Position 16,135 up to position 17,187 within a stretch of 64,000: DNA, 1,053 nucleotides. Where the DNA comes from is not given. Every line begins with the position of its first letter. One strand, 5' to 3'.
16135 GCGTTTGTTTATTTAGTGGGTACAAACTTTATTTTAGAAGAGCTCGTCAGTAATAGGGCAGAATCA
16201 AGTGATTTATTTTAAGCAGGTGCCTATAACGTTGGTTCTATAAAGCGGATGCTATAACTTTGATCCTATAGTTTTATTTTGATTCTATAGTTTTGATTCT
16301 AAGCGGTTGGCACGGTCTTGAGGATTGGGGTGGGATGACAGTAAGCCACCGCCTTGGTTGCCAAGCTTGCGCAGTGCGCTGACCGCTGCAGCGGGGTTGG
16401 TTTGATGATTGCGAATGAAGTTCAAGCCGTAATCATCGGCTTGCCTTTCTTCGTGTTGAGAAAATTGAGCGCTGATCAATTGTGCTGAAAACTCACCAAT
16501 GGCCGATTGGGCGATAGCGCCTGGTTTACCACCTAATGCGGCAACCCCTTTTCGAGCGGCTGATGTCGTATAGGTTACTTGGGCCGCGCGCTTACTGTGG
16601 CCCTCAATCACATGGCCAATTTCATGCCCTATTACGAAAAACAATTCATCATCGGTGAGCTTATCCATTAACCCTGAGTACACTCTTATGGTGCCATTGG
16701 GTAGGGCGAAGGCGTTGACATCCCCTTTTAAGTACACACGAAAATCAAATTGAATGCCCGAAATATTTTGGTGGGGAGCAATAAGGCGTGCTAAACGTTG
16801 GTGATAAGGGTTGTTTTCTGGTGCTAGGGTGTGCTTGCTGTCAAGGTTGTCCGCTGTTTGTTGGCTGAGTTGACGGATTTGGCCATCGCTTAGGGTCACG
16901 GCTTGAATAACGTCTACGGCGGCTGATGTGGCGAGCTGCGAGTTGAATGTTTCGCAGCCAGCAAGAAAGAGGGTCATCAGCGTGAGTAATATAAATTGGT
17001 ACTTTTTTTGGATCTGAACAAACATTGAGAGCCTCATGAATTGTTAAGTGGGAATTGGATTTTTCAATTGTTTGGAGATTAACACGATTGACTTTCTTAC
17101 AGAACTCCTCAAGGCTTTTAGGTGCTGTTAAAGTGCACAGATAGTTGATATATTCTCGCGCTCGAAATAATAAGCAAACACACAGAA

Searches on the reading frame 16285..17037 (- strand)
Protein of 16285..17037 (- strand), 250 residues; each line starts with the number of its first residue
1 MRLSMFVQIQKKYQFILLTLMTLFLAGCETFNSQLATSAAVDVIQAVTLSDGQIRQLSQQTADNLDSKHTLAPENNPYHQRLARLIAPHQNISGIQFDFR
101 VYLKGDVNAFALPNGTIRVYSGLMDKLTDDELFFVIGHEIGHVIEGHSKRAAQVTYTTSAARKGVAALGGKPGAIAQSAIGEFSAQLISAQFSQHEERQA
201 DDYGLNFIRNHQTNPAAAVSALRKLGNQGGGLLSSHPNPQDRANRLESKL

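Call 3: search_protein_families(library=pfam, proteins=[window:16285-17037:-], max_evalue=1)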
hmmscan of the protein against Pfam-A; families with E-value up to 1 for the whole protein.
window:16285-17037:- (250 aa): 2 families
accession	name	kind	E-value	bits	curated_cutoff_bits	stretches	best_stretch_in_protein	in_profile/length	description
PF01435.24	Peptidase_M48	-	6.2e-29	101.6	20.3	1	76-248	4-184/186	Peptidase family M48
PF13203.12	DUF2201_N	-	0.006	16.7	23.2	1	82-155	10-83/271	Putative metallopeptidase domain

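Call 72: find_encoding_contigs(protein=window:16285-17025:-, flank=6000, max_places=10)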
Protein window:16285-17025:- (246 aa): 6 contigs read that carry it; 5 places shown.
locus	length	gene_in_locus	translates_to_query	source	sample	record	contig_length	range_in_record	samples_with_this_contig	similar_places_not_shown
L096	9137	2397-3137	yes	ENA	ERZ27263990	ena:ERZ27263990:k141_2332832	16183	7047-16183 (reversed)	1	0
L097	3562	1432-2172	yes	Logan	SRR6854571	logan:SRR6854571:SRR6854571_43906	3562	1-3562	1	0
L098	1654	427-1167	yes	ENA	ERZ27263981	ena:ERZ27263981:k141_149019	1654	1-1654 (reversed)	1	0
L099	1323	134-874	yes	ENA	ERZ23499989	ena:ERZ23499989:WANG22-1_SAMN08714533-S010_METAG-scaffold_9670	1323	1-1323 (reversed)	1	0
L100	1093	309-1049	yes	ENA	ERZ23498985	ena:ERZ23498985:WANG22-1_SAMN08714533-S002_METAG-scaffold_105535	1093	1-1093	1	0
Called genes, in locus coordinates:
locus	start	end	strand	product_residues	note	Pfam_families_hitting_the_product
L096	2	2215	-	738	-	?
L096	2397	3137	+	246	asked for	PF01435:Peptidase_M48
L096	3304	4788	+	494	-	PF00072:Response_reg, PF00512:HisKA, PF02518:HATPase_c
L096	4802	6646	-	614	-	PF00270:DEAD, PF00271:Helicase_C, PF16124:RecQ_Zn_bind, PF09382:RQC, PF00570:HRDC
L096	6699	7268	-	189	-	PF01553:Acyltransferase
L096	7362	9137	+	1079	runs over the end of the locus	PF07690:MFS_1, PF01553:Acyltransferase, PF00501:AMP-binding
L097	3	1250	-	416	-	?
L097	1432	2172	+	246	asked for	PF01435:Peptidase_M48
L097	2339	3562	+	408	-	?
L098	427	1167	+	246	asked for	PF01435:Peptidase_M48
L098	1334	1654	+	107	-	?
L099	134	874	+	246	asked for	PF01435:Peptidase_M48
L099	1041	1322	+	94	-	?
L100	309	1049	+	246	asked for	PF01435:Peptidase_M48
